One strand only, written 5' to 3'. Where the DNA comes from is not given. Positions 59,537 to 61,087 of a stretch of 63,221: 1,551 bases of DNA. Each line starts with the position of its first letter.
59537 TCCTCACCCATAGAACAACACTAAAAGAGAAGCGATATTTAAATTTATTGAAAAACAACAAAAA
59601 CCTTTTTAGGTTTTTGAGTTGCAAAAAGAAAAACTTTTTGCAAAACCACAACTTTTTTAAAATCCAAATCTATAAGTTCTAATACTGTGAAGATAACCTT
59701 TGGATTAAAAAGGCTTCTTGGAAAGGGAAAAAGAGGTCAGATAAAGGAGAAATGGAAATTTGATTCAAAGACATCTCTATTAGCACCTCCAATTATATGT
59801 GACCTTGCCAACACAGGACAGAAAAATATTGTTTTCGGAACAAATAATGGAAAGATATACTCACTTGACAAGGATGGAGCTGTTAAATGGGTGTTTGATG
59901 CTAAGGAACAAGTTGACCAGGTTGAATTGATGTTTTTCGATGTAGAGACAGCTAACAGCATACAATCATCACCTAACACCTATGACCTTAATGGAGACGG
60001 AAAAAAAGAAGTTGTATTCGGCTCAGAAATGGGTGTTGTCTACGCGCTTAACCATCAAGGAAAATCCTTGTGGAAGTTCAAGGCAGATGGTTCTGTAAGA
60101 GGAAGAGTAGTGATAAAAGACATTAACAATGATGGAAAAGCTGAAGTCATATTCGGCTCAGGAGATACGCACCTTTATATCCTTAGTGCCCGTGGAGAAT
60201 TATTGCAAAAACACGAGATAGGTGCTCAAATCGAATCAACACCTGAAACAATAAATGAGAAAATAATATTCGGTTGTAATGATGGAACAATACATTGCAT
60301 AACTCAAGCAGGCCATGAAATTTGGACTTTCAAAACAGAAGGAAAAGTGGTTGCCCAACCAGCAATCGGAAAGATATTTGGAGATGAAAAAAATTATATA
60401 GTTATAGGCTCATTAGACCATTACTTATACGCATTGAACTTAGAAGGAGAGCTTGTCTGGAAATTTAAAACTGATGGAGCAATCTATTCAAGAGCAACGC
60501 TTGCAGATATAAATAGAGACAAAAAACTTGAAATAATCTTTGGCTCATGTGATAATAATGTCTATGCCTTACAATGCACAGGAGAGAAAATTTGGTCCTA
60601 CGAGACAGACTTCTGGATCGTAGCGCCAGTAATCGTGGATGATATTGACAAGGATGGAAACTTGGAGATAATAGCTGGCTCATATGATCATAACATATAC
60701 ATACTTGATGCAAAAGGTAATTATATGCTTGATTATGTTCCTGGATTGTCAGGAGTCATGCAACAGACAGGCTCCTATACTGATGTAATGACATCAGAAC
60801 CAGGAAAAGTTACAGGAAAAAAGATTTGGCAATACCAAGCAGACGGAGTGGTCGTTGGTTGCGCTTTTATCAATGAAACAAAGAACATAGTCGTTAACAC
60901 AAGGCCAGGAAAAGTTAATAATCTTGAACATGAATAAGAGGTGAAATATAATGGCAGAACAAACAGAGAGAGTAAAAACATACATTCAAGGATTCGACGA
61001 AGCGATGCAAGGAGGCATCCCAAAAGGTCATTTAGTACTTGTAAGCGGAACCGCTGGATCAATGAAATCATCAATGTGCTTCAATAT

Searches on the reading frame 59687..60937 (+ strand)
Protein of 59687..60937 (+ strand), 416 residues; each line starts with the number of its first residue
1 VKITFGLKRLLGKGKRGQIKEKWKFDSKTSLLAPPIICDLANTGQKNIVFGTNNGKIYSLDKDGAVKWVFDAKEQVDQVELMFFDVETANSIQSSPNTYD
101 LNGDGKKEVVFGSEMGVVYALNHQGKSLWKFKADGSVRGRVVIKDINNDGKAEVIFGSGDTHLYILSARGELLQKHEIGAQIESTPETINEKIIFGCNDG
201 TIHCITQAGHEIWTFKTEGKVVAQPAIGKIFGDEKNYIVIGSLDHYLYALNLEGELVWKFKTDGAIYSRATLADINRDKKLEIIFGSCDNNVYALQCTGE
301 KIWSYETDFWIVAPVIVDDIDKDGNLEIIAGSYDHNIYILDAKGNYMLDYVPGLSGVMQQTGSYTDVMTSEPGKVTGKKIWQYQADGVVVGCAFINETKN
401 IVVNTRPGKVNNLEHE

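Call 13: search_protein_families(library=pfam, proteins=[window:59687-60937:+], max_evalue=0.0001)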
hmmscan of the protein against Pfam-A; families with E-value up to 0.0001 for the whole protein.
window:59687-60937:+ (416 aa): 10 families
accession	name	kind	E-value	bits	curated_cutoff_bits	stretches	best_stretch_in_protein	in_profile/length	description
PF13570.13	Beta-prop_ACSF4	-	6.9e-50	170.7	133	3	87-274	88-265/329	Beta-alanine-activating enzyme, beta-propeller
PF25292.1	Beta-prop_CGLA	-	2.6e-38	132.7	26.8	3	250-347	14-109/316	Lambda-carrageenase beta-propeller domain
PF14783.12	BBS2_Mid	-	4.5e-16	59.3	27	1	142-240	3-98/108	Ciliary BBSome complex subunit 2, middle region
PF13517.12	FG-GAP_3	-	3.4e-14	53.6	26.9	1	100-155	1-60/61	FG-GAP-like repeat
PF13360.13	PQQ_2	-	9.1e-14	52.1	27.6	2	199-307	2-101/233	Outer membrane protein assembly factor BamB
PF15907.11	Itfg2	-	2.7e-09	37.2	27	0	23-123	8-105/330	Integrin-alpha FG-GAP repeat-containing protein 2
PF01839.29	FG-GAP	-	1.3e-08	35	22.1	0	98-116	7-25/37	FG-GAP repeat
PF23743.1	Beta-prop_BBS7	-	3e-08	33.8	27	0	41-131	177-261/299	BBS7 beta-propeller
PF23341.1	PEP5_VPS11_N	-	4.3e-05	23.2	40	0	39-80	30-70/338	PEP5/VPS11 N-terminal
PF23383.1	Beta-prop_IFT140_1st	-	7.8e-05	22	27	0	104-138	199-233/406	IFT140 first beta-propeller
